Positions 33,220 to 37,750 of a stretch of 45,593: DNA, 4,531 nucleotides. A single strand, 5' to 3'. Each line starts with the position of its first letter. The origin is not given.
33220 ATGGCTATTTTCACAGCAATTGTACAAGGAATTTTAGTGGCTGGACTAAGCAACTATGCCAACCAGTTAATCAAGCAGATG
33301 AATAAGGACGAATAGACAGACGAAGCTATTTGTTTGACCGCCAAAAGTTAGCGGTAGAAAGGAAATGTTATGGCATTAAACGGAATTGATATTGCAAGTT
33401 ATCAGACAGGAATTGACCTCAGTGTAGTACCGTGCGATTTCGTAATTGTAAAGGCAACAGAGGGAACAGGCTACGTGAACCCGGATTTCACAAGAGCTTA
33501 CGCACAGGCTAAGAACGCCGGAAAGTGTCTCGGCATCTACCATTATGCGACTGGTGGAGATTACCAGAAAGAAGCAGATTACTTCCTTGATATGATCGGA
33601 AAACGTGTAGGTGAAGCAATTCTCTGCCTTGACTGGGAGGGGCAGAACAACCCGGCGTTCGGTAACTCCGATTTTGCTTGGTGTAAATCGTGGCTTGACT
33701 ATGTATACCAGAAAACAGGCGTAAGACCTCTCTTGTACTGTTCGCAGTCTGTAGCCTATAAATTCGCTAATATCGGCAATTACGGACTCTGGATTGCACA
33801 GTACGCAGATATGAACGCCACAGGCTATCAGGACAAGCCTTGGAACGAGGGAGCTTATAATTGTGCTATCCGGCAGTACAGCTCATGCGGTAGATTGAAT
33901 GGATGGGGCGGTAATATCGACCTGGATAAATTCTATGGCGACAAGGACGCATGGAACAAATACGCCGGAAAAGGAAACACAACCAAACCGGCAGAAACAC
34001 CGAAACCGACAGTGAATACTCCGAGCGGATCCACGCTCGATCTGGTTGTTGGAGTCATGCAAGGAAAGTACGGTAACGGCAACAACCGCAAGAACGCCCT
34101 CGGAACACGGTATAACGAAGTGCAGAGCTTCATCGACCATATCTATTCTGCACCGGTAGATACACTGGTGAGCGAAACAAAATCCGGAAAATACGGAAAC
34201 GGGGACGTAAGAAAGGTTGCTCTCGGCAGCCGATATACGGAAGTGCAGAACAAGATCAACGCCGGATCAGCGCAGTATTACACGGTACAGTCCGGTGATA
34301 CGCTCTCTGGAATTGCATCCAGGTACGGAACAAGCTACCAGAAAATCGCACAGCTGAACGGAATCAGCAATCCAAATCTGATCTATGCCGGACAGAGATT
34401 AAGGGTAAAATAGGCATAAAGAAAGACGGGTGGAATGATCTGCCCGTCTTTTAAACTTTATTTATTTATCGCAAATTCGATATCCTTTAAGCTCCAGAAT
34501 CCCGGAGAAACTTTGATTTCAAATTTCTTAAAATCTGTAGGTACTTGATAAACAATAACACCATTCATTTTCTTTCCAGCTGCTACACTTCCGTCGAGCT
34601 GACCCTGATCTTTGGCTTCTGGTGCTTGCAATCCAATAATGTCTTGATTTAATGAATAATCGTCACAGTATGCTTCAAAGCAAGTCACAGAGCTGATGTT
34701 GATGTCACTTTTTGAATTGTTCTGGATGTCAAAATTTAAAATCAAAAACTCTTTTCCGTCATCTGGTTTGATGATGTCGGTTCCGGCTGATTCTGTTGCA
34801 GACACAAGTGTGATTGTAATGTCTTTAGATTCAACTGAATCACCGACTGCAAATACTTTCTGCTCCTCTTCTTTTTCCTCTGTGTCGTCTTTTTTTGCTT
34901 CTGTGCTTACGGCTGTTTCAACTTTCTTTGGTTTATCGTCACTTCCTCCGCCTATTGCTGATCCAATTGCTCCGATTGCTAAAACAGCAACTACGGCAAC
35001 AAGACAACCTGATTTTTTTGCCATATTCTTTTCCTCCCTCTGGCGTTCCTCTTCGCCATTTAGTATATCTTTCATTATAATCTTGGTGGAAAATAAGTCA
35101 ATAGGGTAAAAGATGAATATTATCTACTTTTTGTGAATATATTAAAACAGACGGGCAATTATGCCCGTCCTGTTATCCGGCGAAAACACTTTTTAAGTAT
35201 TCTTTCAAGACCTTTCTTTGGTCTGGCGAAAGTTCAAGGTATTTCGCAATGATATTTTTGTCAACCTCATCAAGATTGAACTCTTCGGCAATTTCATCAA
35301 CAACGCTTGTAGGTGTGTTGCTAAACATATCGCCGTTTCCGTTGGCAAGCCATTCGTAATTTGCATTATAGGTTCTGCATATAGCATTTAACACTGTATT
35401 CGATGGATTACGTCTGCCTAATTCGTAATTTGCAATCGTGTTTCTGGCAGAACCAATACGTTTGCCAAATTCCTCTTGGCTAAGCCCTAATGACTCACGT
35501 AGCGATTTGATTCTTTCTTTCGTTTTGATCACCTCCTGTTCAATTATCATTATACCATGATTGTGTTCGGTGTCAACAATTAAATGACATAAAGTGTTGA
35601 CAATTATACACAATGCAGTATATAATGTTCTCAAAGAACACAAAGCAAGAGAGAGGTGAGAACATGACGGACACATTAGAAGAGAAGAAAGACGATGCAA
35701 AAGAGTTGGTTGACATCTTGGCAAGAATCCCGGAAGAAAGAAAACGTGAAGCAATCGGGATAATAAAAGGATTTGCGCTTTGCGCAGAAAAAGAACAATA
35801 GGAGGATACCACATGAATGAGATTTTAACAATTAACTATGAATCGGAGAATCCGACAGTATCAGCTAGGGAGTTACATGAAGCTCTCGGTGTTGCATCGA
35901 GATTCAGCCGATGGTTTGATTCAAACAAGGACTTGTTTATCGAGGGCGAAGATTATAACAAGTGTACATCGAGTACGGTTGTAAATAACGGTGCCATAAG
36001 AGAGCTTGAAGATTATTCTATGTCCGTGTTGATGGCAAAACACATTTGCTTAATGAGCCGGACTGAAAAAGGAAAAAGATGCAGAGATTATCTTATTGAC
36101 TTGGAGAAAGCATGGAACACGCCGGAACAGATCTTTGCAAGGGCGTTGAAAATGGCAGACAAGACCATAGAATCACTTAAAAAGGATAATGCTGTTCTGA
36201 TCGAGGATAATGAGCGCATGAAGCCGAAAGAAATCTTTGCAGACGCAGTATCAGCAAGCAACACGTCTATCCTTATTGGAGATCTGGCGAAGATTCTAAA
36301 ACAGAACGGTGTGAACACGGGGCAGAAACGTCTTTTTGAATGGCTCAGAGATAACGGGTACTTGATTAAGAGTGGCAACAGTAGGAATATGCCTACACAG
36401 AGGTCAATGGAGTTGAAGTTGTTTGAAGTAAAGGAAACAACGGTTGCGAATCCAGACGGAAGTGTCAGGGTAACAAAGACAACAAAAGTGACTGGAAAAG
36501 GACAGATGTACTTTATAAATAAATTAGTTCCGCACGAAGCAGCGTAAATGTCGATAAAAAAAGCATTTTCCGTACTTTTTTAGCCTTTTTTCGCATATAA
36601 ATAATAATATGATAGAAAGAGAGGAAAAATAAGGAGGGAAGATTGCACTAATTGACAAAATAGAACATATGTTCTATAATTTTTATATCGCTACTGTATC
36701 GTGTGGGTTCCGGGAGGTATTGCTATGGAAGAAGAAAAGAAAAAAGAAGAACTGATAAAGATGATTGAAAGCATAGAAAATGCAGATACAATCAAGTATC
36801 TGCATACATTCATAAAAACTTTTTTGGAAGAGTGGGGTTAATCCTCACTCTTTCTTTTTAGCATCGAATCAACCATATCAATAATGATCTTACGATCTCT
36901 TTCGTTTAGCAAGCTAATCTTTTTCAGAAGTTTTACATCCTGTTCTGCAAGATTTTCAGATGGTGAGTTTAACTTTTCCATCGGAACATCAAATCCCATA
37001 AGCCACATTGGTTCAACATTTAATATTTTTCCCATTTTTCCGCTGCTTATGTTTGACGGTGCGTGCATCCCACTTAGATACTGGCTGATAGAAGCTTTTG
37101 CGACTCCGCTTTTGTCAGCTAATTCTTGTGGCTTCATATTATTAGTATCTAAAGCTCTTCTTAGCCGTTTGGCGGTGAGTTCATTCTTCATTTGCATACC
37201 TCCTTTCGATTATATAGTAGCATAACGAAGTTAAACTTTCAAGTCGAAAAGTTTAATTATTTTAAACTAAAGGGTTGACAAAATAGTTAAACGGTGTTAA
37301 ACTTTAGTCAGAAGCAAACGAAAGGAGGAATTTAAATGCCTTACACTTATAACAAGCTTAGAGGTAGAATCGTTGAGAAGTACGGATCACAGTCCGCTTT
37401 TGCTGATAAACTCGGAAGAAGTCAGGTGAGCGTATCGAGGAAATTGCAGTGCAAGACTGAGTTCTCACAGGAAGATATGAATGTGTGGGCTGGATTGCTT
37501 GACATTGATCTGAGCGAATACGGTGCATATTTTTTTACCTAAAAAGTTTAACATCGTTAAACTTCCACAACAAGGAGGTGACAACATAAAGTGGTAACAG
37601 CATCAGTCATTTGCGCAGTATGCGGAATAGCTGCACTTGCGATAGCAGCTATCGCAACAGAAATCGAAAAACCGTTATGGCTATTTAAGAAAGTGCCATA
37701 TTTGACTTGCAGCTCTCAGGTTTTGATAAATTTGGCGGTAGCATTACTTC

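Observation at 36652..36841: Perfect LexA (Cheo) box inside a consensus promoter that fires into the 3' end of repressor B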

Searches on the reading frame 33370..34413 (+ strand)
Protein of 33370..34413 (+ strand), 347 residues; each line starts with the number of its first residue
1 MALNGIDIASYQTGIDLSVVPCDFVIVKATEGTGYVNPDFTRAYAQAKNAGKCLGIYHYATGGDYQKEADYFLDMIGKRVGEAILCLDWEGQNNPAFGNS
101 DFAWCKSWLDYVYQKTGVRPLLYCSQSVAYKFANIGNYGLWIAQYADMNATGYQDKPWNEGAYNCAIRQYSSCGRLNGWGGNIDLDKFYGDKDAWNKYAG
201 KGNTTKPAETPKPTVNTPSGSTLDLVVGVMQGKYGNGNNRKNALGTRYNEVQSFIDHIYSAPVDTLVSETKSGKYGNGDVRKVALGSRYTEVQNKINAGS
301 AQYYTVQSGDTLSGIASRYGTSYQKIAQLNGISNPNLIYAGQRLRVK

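Call 7: search_protein_families(library=pfam, proteins=[window:33370-34413:+], max_evalue=0.1)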
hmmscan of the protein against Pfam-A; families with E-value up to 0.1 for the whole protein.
window:33370-34413:+ (347 aa): 4 families
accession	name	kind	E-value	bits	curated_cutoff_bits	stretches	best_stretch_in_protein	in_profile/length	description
PF01183.26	Glyco_hydro_25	-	5e-33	115.4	27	1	6-179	1-180/180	Glycosyl hydrolases family 25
PF01476.26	LysM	-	6.2e-20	71.3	20.9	1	304-347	1-43/43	LysM domain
PF08230.16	CW_7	-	3.1e-16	59.2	25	2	228-253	6-34/40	CW_7 repeat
PF23473.1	LysM3_LYK4_5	-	6.7e-05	23.3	29.3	1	304-339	5-39/48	LYK4/5 LysM3 domain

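Call 8: search_protein_families(library=phrogs, proteins=[window:33370-34413:+], max_evalue=0.1)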
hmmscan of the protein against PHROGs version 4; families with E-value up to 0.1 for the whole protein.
window:33370-34413:+ (347 aa): 27 families (the best 25 are shown)
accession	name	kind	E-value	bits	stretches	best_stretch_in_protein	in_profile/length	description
phrog_291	-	lysis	1.6e-79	269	1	1-346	111-474/509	endolysin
phrog_6219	-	lysis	4.7e-31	109.5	1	4-242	3-245/326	endolysin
phrog_6745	-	lysis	3.4e-30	106.2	1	3-154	4-163/396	endolysin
phrog_4602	-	other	2.5e-18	67.8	1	293-346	26-79/220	transglycosylase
phrog_7698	-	lysis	4.4e-15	57.3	1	199-297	199-311/316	endolysin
phrog_3084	-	lysis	2e-14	54.5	1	1-209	157-374/468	endolysin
phrog_380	-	lysis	1.9e-13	51.1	1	293-346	175-234/309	endolysin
phrog_3861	-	lysis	3e-13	50.5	1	219-298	150-233/455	amidase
phrog_7348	-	lysis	1.3e-12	46.5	1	291-346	2094-2149/2564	endolysin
phrog_2742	-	lysis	1.6e-11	45.3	1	268-347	233-311/318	endolysin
phrog_5182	-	lysis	4.5e-09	37.4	1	264-344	184-260/321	endolysin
phrog_13545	-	unknown function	1.3e-08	35.5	1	282-346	253-317/323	-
phrog_9611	-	lysis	1.2e-07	32.5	1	283-347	163-224/246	endolysin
phrog_28394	-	unknown function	1.2e-07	32.2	1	251-345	19-110/303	-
phrog_20780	-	unknown function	2e-07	32.2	1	254-344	21-115/117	-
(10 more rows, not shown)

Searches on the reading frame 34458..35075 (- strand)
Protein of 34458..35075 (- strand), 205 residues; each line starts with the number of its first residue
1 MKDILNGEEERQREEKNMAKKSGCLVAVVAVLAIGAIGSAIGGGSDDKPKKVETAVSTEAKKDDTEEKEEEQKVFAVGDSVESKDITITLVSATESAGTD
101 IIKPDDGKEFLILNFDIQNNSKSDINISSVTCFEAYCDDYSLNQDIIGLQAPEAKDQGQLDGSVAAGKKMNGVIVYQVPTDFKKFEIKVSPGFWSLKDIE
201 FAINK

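Call 7: search_protein_families(library=pfam, proteins=[window:34458-35075:-], max_evalue=0.1)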
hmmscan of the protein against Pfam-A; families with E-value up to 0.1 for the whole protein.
window:34458-35075:- (205 aa): 5 families
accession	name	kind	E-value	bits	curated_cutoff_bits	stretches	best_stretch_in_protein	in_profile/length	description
PF11611.13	DUF4352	-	1.8e-18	67.4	25.9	1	76-198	2-121/122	Domain of unknown function (DUF4352)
PF16729.10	DUF5067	-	6e-18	65.4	27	1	62-190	2-125/126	Domain of unknown function (DUF5067)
PF13786.12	DUF4179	-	0.0024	18.7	30.1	1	20-90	5-76/94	Domain of unknown function (DUF4179)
PF07790.16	Pilin_N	-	0.018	16.3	25.2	1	25-92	11-75/78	Archaeal Type IV pilin, N-terminal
PF15254.11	CCDC14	-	0.029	13.5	27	1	43-141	740-831/857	Coiled-coil domain-containing protein 14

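Call 8: search_protein_families(library=phrogs, proteins=[window:34458-35075:-], max_evalue=0.1)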
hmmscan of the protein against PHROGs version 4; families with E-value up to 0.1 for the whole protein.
window:34458-35075:- (205 aa): 9 families
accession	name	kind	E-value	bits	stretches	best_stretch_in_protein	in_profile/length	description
phrog_806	-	unknown function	2.8e-28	100.2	1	20-204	3-186/187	-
phrog_4980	-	moron, auxiliary metabolic gene and host takeover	4.4e-05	24.5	1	8-74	8-74/181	superinfection exclusion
phrog_14275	-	unknown function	5.4e-05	23.9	1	14-132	27-127/178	-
phrog_25477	-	unknown function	0.0049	18.2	1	28-74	9-54/162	-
phrog_5610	-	unknown function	0.0088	16.6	1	44-180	19-152/316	-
phrog_200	-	other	0.013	15.6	1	14-110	72-154/379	lipoprotein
phrog_1327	-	lysis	0.056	14.3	1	27-74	9-56/158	Rz-like spanin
phrog_25640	-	unknown function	0.076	13.7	0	24-85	12-71/189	-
phrog_5366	-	unknown function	0.093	13.9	0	27-76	8-56/194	-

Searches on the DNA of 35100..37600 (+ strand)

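Call 11: search_dna_similar(query=window:35100-37600:+, collection=phages, mode=distant, max_rows=25)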
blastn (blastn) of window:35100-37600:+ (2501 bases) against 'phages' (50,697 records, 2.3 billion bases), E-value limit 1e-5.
Records with a match: 131; places in all: 131; records where one place covers at least 80% of the query: 0.
Best place of each record, by identity: 80-90% 3; 60-80% 128.
By first word of the organism name: Streptococcus 43; Staphylococcus 37; Paenibacillus 20; Brevibacillus 7; Lacticaseibacillus 7; Lactobacillus 7; Bacteriophage 4; Clostridium 2; Pseudomonas 1; Butyrivibrio 1; and 2 more.
By host as written in the record: Staphylococcus aureus 14; - 7; Brevibacillus laterosporus 7; Paenibacillus larvae NRRL 2605 7; Paenibacillus larvae 6; Staphylococcus aureus HIP07256 2; Staphylococcus aureus IME1361 2; Streptococcus pneumoniae 19A 2; and 62 more.
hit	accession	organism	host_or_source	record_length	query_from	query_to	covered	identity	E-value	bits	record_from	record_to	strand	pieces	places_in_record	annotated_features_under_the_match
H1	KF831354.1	Staphylococcus phage phiBU01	Staphylococcus aureus HIP07256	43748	851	1426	23%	63.8%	5e-9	70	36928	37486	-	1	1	anti-repressor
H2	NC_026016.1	Staphylococcus phage phiBU01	Staphylococcus aureus HIP07256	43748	851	1426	23%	63.8%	5e-9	70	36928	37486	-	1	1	anti-repressor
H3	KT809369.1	Staphylococcus phage P630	Staphylococcus aureus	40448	851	1426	23%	63.4%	2e-8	68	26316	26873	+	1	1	antirepressor protein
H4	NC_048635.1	Staphylococcus phage P630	Staphylococcus aureus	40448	851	1426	23%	63.4%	2e-8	68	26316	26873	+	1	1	anti-repressor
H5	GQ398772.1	Staphylococcus phage P954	Staphylococcus aureus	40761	859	1426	23%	63.7%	2e-8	68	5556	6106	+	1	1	anti-repressor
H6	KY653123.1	Staphylococcus phage IME1361_01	Staphylococcus aureus IME1361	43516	859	1426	23%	63.7%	2e-8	68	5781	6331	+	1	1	antirepressor protein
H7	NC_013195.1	Staphylococcus phage P954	Staphylococcus aureus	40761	859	1426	23%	63.7%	2e-8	68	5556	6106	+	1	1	anti-repressor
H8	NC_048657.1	Staphylococcus phage IME1361_01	Staphylococcus aureus IME1361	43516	859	1426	23%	63.7%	2e-8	68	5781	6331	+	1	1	anti-repressor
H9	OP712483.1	Pseudomonas phage PSV3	Pseudomonas syringae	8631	859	1426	23%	63.6%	1e-10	75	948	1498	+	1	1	antirepressor protein KilAC domain protein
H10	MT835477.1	Bacteriophage sp.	human fecal samples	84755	933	1436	20%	70.2%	9e-51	209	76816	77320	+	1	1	record has no annotation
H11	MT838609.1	Bacteriophage sp.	human fecal samples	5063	933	1426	20%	67.4%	4e-36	160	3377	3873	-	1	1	record has no annotation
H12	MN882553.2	Butyrivibrio virus Ceridwen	Butyrivibrio fibrisolvens DSM 3071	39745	933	1426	20%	65.9%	4e-17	98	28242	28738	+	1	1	putative antirepressor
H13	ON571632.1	Staphylococcus phage Sushi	Staphylococcus aureus NY940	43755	859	1340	19%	64.2%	5e-9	71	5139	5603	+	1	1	antirepressor protein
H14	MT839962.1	Bacteriophage sp.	human fecal samples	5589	996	1426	17%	68.2%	4e-36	160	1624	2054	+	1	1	record has no annotation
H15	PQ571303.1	Ruminococcus phage RG-TP1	Mediterraneibacter gnavus (Ruminococcus ...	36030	1119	1426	12%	71.2%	3e-31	144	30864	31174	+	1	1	anti-repressor Ant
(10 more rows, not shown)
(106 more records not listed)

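Call 95: search_rna_families(source=window, start=36300, end=37500, threshold=evalue, max_evalue=1)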
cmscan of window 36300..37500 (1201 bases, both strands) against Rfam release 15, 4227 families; matches with E-value up to 1: 7.
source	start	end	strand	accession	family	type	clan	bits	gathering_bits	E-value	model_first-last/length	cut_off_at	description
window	36756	36858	+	RF00616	LhrC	Gene; sRNA;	CL00114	27.2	110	0.12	1-111/111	no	Listeria LhrC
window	36762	36817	-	RF04217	mir-297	Gene; miRNA;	-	22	90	0.53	1-71/71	no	mir-297 microRNA precursor family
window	36796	36862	+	RF02056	STnc390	Gene; sRNA;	-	21.6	50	0.073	1-60/60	no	Salmonella sRNA STnc390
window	36549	36657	+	RF04134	MIR7504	Gene; miRNA;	-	21.6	83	0.69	1-124/124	no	MIR7504 microRNA precursor family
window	36774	36862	+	RF00558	L20_leader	Cis-reg; leader;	-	20.3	58.7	0.36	1-127/127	no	Ribosomal protein L20 leader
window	36778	36891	-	RF02634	EF3314_EF3315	Gene; sRNA;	-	17.6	100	0.25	1-141/141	no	Enterococcus sRNA EF3314_EF3315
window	37377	37444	-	RF02791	CcsR1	Gene; sRNA;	-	15.7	65.3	0.8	1-83/83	no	Conserved CCUCCUCCC motif stress-induced RNA 1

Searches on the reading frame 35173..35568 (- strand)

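Call 7: search_protein_families(library=pfam, proteins=[window:35173-35568:-], max_evalue=0.1)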
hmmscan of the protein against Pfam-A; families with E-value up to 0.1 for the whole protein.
window:35173-35568:- (131 aa): 10 families
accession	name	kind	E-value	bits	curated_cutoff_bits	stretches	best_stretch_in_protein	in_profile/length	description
PF12844.13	HTH_19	-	1e-15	57.8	30.2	1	18-79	2-63/64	Helix-turn-helix domain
PF01381.28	HTH_3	-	1.5e-15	57.4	23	1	20-74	1-55/55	Helix-turn-helix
PF13560.12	HTH_31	-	4.3e-12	46.6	27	1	19-69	5-56/64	Helix-turn-helix domain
PF13443.12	HTH_26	-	0.00072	20.2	22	1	20-68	2-51/63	Cro/C1-type HTH DNA-binding domain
PF15731.11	MqsA_antitoxin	-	0.00087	19.9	30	1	13-61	68-115/131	Antitoxin component of bacterial toxin-antitoxin system, MqsA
PF07022.19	Phage_CI_repr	-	0.0015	19.3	22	1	19-82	2-65/65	Bacteriophage CI repressor helix-turn-helix domain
PF17762.8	HTH_ParB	-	0.0025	18.4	22.6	1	16-48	8-40/102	ParB HTH domain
PF20432.4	Xre-like-HTH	-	0.0051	17.5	25.8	1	21-49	16-43/63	Antitoxin Xre-like helix-turn-helix domain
PF22495.2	HTH_92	-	0.0083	15.9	27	1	22-55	2-35/45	RsaL-like HTH domain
PF14338.12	Mrr_N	-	0.019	15.5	29.5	0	11-49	15-53/87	Mrr N-terminal domain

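Call 8: search_protein_families(library=phrogs, proteins=[window:35173-35568:-], max_evalue=0.1)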
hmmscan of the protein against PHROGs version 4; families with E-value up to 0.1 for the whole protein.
window:35173-35568:- (131 aa): 33 families (the best 25 are shown)
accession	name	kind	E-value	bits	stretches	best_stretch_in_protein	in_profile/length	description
phrog_8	-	transcription regulation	1.5e-19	71.7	1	15-116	161-248/346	transcriptional regulator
phrog_4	-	transcription regulation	9.1e-16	58.8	1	14-98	135-205/400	transcriptional repressor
phrog_2967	-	transcription regulation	8.7e-15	55.9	1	13-112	8-103/225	transcriptional regulator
phrog_2328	-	transcription regulation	2.5e-13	51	1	16-83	16-83/128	transcriptional repressor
phrog_3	-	transcription regulation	5.1e-11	44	1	9-89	82-161/430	transcriptional repressor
phrog_3037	-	transcription regulation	4.3e-10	40.7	1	8-121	18-119/189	transcriptional repressor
phrog_2104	-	unknown function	1e-09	39.5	1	14-61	38-85/103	-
phrog_1373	-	transcription regulation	8.5e-09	36.6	1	10-75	59-123/166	transcriptional regulator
phrog_147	-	transcription regulation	1.2e-08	36.2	1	15-78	4-70/100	transcriptional regulator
phrog_2439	-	transcription regulation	8.5e-08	32.5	1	17-73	9-65/367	transcriptional regulator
phrog_7241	-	transcription regulation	2.2e-06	28.7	1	13-74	55-120/122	transcriptional regulator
phrog_5823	-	transcription regulation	3.1e-05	24.3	1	16-74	7-66/404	transcriptional regulator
phrog_9103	-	transcription regulation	0.00018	22.5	1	30-64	24-57/78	transcriptional repressor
phrog_9710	-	unknown function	0.0004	21.4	1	32-85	31-86/95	-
phrog_14076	-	transcription regulation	0.00041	21.8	1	16-71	14-71/86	transcriptional regulator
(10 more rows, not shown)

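Call 96: search_protein_families(library=ncbifam, proteins=[window:35173-35568:-], max_evalue=0.01)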
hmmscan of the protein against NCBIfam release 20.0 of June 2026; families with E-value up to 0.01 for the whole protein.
window:35173-35568:- (131 aa): 15 families
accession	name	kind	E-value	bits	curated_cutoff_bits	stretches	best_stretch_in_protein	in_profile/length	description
NF041951.1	phage_RstR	subfamily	1.5e-10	41.3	80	1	15-112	2-97/108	RstR family transcriptional repressor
NF041575.1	antitoxPezA_Strep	equivalog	1e-09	38.6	290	1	18-71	4-57/158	type II toxin-antitoxin system antitoxin PezA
TIGR03830.1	CxxCG_CxxCG_HTH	subfamily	1.5e-09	37.7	61.8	1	14-69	64-118/127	type II TA system antitoxin MqsA family protein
NF007257.0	PRK09706.1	subfamily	5.1e-08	32.8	101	1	17-122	7-109/135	transcriptional repressor DicA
NF041265.1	NadS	equivalog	1.1e-05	25.6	60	1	19-60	34-78/94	NadS family protein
TIGR00270.2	TIGR00270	equivalog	2.2e-05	24.3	110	1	17-64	77-124/159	multiprotein bridging factor aMBF1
NF047948.1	male_kill_WMK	equivalog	7.1e-05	22.4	300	1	13-93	160-242/300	WO male-killing family protein Wmk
TIGR03070.1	couple_hipB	subfamily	0.00011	22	71.65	1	20-68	7-55/58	type II toxin-antitoxin system Y4mF family antitoxin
NF006015.0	PRK08154.1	subfamily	0.00018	20.8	204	1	17-79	32-94/314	anaerobic benzoate catabolism transcriptional regulator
NF047542.1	telomere_Tap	equivalog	0.00034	19.4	600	1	15-74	18-76/695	telomere-associated protein Tap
NF007271.0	PRK09726.1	equivalog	0.00049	20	79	1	19-64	16-58/88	type II toxin-antitoxin system antitoxin HipB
NF052239.1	antitox_spr1629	equivalog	0.006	15.7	335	1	18-79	5-66/377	spr1629 family repressor/antitoxin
NF007481.0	PRK10072.1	equivalog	0.0061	17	110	1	15-61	33-79/96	HTH-type transcriptional regulator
TIGR02612.1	mob_myst_A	hypoth_equivalog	0.0062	16.4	122.6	1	17-49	27-59/150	mobile mystery protein A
NF003162.0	PRK04140.1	equivalog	0.0065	15.5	263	1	18-60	129-171/317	transcriptional regulator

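Call 97: search_protein_families(library=padloc, proteins=[window:35173-35568:-], max_evalue=0.01)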
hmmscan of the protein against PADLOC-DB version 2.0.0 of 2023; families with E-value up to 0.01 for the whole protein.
window:35173-35568:- (131 aa): 15 families
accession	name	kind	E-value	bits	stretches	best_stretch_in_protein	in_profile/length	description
PDLC04142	capH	-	4.8e-09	35.2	1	15-126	6-96/103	capH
PDLC03947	RmrA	-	7.7e-09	32.8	1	16-74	12-70/383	-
PDLC03951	RmrA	-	8.7e-09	32.8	1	17-76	10-69/400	-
PDLC03952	RmrA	-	2.1e-08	31.4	1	18-94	25-101/395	-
PDLC02926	HTH_VI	-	2.7e-07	28.8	1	18-72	4-58/92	-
PDLC03954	RmrA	-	5.2e-07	26.9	1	17-84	12-79/380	-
PDLC03949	RmrA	-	1.9e-05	21.7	1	16-82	3-69/363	-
PDLC03665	Control_protein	-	4.9e-05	21.5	1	18-64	11-58/77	control protein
PDLC03944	RmrA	-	0.00012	19.2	1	17-74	8-65/384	-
PDLC03955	RmrA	-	0.0003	18.1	1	20-79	25-84/371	-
PDLC03669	Control_protein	-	0.00053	18.2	1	15-68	9-62/96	control protein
PDLC03953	RmrA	-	0.00086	16.6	1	16-68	6-58/373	-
PDLC03948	RmrA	-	0.0032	14.4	1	17-69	10-62/397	-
PDLC03945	RmrA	-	0.0035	14.6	1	18-78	5-65/394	-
PDLC03664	Control_protein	-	0.0037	15.7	1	12-56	10-54/74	control protein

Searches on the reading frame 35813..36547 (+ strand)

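Call 7: search_protein_families(library=pfam, proteins=[window:35813-36547:+], max_evalue=0.1)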
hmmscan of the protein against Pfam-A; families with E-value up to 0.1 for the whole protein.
window:35813-36547:+ (244 aa): 2 families
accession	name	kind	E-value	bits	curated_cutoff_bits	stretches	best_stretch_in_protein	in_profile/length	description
PF03374.19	ANT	-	3.7e-35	121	25.3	1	133-238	4-105/108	Phage antirepressor protein KilAC domain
PF08346.17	AntA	-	3.6e-18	66.4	27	1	16-84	1-68/68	AntA/AntB antirepressor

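Call 8: search_protein_families(library=phrogs, proteins=[window:35813-36547:+], max_evalue=0.1)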
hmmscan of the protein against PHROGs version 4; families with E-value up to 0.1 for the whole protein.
window:35813-36547:+ (244 aa): 13 families
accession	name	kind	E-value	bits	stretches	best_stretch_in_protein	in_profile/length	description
phrog_63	-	transcription regulation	6.4e-69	234.3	1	3-238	120-356/431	anti-repressor Ant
phrog_9438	-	transcription regulation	5.4e-47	159.6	1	134-241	6-114/121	anti-repressor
phrog_130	-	transcription regulation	3.7e-39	136.1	1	104-239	267-409/480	anti-repressor Ant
phrog_15968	-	transcription regulation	4.3e-25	88.8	1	174-239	1-67/73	anti-repressor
phrog_5817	-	transcription regulation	1.8e-20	74.8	1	13-127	24-138/210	anti-repressor Ant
phrog_373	-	transcription regulation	1.1e-13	52.3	1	4-137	88-235/373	anti-repressor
phrog_377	-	transcription regulation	1.1e-11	46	1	12-122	17-131/213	anti-repressor Ant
phrog_14211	-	transcription regulation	4.4e-09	37.2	1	63-101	93-131/234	anti-repressor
phrog_6904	-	unknown function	2.4e-08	35.2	1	9-81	14-89/95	-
phrog_5689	-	unknown function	0.0016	19.8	1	168-238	13-79/91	-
phrog_1760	-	transcription regulation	0.017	15.8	1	27-107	33-111/232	anti-repressor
phrog_5354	-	unknown function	0.027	15.6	1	61-141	34-106/118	-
phrog_38840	-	unknown function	0.053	14.3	1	19-137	10-119/173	-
